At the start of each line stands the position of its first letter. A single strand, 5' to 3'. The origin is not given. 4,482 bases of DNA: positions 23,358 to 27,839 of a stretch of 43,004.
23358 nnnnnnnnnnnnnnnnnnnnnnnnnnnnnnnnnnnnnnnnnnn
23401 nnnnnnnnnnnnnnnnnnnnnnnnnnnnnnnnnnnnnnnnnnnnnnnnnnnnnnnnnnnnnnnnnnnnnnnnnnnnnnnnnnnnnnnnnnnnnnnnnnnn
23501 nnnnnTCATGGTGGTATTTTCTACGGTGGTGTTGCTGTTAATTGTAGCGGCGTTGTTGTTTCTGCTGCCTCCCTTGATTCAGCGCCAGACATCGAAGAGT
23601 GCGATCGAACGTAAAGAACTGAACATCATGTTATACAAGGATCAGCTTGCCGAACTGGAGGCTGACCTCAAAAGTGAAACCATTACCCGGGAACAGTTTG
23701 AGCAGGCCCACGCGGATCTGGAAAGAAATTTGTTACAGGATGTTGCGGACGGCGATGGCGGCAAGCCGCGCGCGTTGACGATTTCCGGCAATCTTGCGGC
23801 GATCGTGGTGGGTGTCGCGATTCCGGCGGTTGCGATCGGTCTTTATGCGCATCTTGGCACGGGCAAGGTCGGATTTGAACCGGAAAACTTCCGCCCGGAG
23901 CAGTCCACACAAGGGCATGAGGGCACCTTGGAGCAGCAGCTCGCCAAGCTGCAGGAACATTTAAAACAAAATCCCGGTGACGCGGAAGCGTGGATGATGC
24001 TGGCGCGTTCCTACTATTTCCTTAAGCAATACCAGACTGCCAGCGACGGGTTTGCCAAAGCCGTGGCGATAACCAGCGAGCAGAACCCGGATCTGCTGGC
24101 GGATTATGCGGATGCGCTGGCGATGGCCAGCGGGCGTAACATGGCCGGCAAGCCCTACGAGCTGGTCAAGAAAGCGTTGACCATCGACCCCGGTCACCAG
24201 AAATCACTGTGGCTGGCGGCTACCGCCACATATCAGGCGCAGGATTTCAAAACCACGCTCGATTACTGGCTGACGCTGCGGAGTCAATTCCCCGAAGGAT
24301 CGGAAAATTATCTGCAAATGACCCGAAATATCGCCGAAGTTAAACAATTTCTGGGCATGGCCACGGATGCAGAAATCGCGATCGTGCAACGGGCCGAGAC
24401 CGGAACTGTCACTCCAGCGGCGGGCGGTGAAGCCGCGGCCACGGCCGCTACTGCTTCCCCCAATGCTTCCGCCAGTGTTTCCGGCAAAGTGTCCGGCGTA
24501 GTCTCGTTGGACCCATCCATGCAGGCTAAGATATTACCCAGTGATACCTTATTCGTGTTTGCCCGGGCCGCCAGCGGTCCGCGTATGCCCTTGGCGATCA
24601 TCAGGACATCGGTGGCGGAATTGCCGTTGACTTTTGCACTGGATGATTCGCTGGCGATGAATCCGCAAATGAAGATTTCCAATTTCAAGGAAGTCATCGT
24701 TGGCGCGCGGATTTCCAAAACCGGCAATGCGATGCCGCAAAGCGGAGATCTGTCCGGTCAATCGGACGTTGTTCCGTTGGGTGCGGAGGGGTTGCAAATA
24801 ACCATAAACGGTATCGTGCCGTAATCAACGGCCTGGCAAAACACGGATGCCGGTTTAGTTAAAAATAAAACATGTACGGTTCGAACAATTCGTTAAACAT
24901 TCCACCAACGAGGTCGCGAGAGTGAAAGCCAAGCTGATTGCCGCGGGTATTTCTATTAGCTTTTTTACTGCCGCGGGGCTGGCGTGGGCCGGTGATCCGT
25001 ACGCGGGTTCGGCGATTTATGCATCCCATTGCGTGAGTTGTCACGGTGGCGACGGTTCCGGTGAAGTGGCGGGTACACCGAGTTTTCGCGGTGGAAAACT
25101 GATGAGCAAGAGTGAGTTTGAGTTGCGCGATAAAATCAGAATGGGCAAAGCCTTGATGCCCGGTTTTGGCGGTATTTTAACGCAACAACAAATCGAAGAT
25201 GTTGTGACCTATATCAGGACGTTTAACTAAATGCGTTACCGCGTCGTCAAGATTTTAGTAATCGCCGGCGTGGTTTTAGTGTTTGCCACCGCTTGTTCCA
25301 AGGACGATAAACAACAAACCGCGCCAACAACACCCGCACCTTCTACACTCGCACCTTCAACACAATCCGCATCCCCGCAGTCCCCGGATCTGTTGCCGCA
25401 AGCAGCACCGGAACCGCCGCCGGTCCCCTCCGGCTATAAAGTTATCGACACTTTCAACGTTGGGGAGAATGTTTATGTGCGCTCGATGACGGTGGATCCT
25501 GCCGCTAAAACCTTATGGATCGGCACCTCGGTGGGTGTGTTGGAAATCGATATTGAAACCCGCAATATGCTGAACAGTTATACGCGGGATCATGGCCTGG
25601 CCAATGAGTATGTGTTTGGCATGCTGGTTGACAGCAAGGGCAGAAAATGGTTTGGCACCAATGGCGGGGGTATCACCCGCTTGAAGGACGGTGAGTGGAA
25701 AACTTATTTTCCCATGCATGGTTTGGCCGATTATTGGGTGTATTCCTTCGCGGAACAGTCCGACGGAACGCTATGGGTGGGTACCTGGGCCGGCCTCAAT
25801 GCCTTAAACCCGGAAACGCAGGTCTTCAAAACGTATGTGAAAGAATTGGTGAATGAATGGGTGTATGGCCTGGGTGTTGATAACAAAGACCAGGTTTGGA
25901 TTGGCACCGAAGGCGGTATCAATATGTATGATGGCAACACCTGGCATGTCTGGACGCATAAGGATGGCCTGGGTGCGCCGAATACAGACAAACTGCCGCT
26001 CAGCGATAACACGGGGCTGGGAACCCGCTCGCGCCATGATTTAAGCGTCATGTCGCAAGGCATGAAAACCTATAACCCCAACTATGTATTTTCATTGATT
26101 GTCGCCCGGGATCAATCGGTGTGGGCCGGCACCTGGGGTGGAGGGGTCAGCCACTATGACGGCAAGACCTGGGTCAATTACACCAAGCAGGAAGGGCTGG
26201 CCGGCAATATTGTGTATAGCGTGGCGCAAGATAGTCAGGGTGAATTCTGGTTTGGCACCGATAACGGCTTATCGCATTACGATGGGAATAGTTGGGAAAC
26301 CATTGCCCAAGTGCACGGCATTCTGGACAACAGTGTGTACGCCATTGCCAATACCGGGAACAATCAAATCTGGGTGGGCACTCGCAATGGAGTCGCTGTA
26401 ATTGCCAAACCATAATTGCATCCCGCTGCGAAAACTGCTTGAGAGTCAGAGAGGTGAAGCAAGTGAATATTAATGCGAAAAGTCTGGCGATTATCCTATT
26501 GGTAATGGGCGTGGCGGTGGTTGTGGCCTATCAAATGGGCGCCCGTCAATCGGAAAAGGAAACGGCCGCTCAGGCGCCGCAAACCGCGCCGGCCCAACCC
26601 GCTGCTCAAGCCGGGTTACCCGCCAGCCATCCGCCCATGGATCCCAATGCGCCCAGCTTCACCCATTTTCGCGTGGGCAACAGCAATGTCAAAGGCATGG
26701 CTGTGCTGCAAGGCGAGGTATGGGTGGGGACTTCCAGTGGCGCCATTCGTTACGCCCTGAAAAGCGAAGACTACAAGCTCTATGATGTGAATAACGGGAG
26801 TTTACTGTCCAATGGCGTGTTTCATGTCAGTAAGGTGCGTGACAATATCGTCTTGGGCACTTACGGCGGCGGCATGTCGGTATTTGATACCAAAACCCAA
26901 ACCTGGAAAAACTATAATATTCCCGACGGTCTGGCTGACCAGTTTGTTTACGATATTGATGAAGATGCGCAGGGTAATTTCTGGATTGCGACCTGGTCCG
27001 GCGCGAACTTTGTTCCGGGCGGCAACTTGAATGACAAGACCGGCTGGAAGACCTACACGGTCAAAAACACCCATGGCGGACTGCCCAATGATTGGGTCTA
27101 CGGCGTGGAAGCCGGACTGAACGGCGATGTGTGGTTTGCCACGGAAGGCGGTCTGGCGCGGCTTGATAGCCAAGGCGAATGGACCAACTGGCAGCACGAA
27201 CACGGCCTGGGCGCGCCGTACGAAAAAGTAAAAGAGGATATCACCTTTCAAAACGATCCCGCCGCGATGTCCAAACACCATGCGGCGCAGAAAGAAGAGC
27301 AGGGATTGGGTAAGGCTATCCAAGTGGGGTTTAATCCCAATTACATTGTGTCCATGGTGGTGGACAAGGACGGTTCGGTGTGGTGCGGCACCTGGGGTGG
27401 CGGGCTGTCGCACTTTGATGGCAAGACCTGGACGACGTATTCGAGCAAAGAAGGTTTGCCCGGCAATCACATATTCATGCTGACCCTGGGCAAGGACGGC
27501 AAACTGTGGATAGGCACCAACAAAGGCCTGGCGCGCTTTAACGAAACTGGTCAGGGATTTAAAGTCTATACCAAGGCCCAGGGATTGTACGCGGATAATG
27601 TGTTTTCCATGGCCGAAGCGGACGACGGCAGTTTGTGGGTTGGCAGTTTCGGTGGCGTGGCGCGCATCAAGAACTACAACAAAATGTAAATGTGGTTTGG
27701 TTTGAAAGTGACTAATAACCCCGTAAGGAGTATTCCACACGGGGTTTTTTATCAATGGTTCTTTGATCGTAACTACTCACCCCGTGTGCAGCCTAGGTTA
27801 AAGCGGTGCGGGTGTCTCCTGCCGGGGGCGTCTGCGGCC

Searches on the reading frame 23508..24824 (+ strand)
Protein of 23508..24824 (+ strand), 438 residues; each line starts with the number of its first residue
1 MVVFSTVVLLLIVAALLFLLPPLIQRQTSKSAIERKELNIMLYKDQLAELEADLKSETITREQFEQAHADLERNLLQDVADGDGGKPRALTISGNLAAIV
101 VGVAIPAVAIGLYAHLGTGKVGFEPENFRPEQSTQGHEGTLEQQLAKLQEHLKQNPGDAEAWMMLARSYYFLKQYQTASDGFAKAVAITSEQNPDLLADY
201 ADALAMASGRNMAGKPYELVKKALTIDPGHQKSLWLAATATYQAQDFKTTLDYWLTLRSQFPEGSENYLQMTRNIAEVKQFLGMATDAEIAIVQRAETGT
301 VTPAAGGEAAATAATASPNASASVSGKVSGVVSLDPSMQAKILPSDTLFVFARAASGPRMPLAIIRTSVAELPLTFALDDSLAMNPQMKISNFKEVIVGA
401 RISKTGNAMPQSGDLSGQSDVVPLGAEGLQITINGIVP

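Call 57: search_protein_families(library=pfam, proteins=[window:23508-24824:+], max_evalue=0.00001)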
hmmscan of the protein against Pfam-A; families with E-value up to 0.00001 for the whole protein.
window:23508-24824:+ (438 aa): 2 families
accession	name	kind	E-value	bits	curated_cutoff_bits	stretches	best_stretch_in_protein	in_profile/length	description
PF23892.1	Ig_CycH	-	6e-36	122.9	27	1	331-434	4-108/108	Cytochrome c-type biogenesis protein H Ig-like domain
PF23914.1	TPR_CcmH_CycH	-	1.7e-18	67.4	42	1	148-268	39-158/158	Cytochrome c-type biogenesis protein H TPR domain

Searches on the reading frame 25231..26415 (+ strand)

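Call 57: search_protein_families(library=pfam, proteins=[window:25231-26415:+], max_evalue=0.00001)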
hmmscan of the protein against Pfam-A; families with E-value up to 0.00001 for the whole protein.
window:25231-26415:+ (394 aa): 1 family
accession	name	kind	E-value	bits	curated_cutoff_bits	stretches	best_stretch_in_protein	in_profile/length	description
PF07494.17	Reg_prop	-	7.3e-26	87.4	20.4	0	322-345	1-24/24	Two component regulator propeller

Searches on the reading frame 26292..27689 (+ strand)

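Call 57: search_protein_families(library=pfam, proteins=[window:26292-27689:+], max_evalue=0.00001)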
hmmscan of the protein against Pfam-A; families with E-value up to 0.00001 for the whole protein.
window:26292-27689:+ (465 aa): 1 family
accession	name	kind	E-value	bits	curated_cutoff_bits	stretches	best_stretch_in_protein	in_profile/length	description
PF07494.17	Reg_prop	-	2.6e-21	73.4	20.4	0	388-410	1-23/24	Two component regulator propeller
